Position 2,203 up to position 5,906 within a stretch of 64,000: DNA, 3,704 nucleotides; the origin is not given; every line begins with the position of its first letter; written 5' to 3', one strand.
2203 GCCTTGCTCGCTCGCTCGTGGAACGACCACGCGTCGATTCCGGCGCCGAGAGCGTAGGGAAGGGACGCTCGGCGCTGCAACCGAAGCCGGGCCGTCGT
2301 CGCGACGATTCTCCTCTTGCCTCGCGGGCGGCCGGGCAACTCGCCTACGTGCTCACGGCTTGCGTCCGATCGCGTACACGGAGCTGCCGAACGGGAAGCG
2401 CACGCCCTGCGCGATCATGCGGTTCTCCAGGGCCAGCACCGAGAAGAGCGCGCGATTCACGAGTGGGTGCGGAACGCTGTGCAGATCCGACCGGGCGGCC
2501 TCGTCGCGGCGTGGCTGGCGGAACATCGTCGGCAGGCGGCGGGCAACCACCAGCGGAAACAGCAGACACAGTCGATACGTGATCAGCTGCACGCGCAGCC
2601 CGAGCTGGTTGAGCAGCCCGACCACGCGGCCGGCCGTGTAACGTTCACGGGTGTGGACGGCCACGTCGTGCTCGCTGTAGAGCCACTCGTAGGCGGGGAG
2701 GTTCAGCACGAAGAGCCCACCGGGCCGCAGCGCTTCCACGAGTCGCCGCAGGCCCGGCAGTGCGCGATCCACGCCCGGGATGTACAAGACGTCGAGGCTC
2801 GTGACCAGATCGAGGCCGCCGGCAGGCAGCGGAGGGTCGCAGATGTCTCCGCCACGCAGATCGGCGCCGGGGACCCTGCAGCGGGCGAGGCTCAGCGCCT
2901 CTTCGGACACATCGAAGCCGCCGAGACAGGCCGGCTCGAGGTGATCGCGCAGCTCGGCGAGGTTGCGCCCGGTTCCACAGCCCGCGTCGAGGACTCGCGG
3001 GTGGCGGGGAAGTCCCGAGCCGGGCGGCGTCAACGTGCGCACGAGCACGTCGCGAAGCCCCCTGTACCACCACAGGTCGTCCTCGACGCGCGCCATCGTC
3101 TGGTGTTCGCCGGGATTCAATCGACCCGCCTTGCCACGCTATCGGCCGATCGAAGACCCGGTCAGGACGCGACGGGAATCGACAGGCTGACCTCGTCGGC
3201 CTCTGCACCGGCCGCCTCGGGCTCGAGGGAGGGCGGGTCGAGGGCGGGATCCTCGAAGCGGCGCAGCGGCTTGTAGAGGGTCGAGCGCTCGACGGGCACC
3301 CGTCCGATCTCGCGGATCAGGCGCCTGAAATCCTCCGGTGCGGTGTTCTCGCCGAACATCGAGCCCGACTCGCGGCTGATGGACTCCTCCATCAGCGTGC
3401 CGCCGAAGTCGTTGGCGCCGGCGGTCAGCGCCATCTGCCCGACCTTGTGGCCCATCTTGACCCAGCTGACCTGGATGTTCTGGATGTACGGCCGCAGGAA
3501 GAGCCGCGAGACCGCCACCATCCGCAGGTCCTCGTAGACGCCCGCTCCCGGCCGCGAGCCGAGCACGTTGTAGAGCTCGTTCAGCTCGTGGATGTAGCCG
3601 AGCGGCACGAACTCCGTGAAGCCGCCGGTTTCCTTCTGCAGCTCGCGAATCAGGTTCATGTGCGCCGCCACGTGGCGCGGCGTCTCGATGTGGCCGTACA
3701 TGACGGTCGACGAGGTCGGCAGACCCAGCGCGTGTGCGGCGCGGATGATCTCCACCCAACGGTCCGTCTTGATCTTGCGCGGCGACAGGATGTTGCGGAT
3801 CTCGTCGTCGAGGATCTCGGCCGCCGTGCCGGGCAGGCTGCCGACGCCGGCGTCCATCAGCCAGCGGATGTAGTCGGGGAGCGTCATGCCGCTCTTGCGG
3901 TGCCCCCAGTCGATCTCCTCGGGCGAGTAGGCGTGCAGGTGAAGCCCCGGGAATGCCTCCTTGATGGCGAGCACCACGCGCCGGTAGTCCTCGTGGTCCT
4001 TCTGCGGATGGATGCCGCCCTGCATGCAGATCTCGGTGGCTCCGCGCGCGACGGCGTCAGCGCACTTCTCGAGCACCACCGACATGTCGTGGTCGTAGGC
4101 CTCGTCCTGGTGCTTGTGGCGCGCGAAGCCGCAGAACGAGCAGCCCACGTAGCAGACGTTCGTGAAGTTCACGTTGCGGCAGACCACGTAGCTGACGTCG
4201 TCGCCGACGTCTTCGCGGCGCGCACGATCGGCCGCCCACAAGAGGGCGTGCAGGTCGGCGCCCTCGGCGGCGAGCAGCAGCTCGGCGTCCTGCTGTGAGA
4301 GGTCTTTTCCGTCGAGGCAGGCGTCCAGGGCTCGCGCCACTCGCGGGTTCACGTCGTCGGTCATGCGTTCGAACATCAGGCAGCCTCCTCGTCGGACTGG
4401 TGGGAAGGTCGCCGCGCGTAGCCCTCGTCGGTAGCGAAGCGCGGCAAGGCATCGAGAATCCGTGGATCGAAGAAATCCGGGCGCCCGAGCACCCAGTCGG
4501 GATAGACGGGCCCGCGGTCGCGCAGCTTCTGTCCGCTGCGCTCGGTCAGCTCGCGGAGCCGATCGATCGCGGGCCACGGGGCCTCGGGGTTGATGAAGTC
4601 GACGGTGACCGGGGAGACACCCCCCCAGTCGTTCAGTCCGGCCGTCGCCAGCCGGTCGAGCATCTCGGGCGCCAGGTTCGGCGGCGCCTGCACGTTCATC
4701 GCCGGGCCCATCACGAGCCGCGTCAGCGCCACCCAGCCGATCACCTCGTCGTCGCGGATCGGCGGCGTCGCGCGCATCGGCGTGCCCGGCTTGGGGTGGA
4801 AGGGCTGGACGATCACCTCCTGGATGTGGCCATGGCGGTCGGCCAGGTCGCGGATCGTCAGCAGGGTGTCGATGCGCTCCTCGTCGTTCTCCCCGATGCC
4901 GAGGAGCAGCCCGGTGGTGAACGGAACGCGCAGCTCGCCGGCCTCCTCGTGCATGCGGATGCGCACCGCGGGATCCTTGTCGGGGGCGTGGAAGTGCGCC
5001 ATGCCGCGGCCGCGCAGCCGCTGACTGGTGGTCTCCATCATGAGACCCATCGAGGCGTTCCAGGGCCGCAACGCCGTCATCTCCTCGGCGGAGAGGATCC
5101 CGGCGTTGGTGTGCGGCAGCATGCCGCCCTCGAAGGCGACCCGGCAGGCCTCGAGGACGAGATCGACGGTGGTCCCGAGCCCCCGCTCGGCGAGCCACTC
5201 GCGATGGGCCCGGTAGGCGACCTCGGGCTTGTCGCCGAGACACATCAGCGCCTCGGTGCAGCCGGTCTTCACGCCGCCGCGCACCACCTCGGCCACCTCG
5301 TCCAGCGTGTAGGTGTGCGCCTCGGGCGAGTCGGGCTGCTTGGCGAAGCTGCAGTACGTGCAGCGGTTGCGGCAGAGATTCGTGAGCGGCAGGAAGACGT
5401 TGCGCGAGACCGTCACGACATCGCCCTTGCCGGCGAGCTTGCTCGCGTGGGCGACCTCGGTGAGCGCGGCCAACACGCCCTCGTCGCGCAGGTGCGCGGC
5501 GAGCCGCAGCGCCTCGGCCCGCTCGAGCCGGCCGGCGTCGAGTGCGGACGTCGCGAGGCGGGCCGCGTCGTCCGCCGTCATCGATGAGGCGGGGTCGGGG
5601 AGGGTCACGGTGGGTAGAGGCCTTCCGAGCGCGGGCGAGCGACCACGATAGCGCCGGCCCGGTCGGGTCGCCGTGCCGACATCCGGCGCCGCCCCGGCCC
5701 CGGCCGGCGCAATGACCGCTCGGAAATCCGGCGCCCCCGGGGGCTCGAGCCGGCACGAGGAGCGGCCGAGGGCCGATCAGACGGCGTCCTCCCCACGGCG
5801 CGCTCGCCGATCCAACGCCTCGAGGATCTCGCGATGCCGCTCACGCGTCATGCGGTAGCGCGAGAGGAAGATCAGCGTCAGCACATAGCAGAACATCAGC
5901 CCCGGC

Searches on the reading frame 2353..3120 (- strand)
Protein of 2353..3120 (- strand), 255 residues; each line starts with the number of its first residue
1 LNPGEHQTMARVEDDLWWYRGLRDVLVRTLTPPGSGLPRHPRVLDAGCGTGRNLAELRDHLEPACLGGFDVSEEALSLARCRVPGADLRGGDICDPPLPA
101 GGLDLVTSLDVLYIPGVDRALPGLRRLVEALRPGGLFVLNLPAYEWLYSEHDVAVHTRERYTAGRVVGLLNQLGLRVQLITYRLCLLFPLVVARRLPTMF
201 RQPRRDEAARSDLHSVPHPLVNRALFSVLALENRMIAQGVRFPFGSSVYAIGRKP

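Call 8: search_protein_families(library=pfam, proteins=[window:2353-3120:-], max_evalue=0.001)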
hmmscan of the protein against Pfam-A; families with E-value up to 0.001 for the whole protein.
window:2353-3120:- (255 aa): 5 families
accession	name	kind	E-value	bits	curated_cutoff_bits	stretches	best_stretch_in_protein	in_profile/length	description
PF13649.12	Methyltransf_25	-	1.9e-13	51.4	27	1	43-135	1-97/97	Methyltransferase domain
PF08241.18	Methyltransf_11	-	2.5e-11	44.5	21.2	1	44-139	1-95/95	Methyltransferase domain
PF08242.18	Methyltransf_12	-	9.2e-10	39.6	30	1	44-137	1-98/98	Methyltransferase domain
PF13489.12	Methyltransf_23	-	2.5e-08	34.2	27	1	24-150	11-124/164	Methyltransferase domain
PF13847.12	Methyltransf_31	-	3.6e-08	33.7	27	1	42-143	6-113/145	Methyltransferase domain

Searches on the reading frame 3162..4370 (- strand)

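Call 65: search_protein_families(library=ncbifam, proteins=[window:3162-4370:-], max_evalue=1e-10)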
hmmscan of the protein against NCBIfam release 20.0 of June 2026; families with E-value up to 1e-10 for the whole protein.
window:3162-4370:- (402 aa): 11 families
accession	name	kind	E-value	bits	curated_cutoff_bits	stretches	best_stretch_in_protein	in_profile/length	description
TIGR03551.1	F420_cofH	equivalog_domain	1e-137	458.6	374.1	1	25-368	2-344/345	5-amino-6-(D-ribitylamino)uracil--L-tyrosine 4-hydroxyphenyl transferase CofH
NF006687.0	PRK09234.1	equivalog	5.1e-137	458.3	1018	1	8-370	475-838/849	bifunctional FO biosynthesis protein CofGH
NF005609.0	PRK07360.1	equivalog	2.9e-134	447.5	426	1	11-371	8-370/374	7,8-didemethyl-8-hydroxy-5-deazariboflavin synthase subunit CofH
TIGR00423.1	TIGR00423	subfamily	2.4e-111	371.9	260.25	1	59-368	1-309/310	CofH family radical SAM protein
TIGR03699.1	menaquin_MqnC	equivalog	2.7e-104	348.7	428.1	1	24-367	3-340/342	cyclic dehypoxanthinyl futalosine synthase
TIGR03700.1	mena_SCO4494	equivalog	8.6e-93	311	434.55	1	19-368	6-350/351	aminofutalosine synthase MqnE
NF006277.0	PRK08445.1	equivalog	2.4e-83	279.9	576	1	33-372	11-348/348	dehypoxanthine futalosine cyclase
NF006276.0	PRK08444.1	equivalog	2.7e-65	220.7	560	1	19-372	8-353/353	aminofutalosine synthase MqnE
NF004580.0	PRK05926.1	equivalog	4.4e-53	180.8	583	1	15-360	19-363/370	hypothetical protein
TIGR03956.1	rSAM_HydE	equivalog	4.9e-12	45.7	254.6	1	22-257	9-232/340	[FeFe] hydrogenase H-cluster radical SAM maturase HydE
TIGR03550.1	F420_cofG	equivalog_domain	1.5e-11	44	213.35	1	67-324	8-265/322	7,8-didemethyl-8-hydroxy-5-deazariboflavin synthase CofG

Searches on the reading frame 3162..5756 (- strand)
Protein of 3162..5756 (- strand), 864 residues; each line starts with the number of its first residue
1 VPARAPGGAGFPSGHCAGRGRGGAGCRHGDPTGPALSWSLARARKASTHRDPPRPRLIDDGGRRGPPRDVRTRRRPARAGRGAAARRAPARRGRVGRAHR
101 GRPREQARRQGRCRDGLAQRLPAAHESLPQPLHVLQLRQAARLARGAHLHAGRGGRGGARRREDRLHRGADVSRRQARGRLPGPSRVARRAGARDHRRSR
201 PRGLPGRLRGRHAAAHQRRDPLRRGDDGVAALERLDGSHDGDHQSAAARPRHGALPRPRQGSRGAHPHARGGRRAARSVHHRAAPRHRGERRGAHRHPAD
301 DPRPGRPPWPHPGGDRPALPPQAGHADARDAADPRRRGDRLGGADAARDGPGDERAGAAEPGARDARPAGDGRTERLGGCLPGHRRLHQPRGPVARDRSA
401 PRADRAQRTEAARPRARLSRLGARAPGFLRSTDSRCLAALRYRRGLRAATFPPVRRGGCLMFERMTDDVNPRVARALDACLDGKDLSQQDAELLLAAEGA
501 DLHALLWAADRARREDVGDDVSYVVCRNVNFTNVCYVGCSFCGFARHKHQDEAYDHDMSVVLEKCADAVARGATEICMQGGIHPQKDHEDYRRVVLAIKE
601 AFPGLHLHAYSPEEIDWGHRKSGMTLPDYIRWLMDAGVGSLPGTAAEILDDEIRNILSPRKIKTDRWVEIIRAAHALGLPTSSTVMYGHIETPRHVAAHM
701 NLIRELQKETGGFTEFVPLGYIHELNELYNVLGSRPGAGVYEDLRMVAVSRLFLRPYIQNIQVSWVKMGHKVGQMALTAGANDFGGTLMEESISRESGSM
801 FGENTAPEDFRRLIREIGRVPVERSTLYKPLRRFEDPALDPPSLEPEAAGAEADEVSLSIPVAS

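Call 8: search_protein_families(library=pfam, proteins=[window:3162-5756:-], max_evalue=0.001)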
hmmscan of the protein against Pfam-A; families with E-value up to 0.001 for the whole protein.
window:3162-5756:- (864 aa): 2 families
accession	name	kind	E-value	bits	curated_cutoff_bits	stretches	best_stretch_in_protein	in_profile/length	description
PF19288.4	CofH_C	-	5.8e-18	65.4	27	1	712-830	3-118/125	CofH/MqnC C-terminal region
PF04055.27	Radical_SAM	-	1.3e-17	65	29.5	1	529-703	1-166/166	Radical SAM superfamily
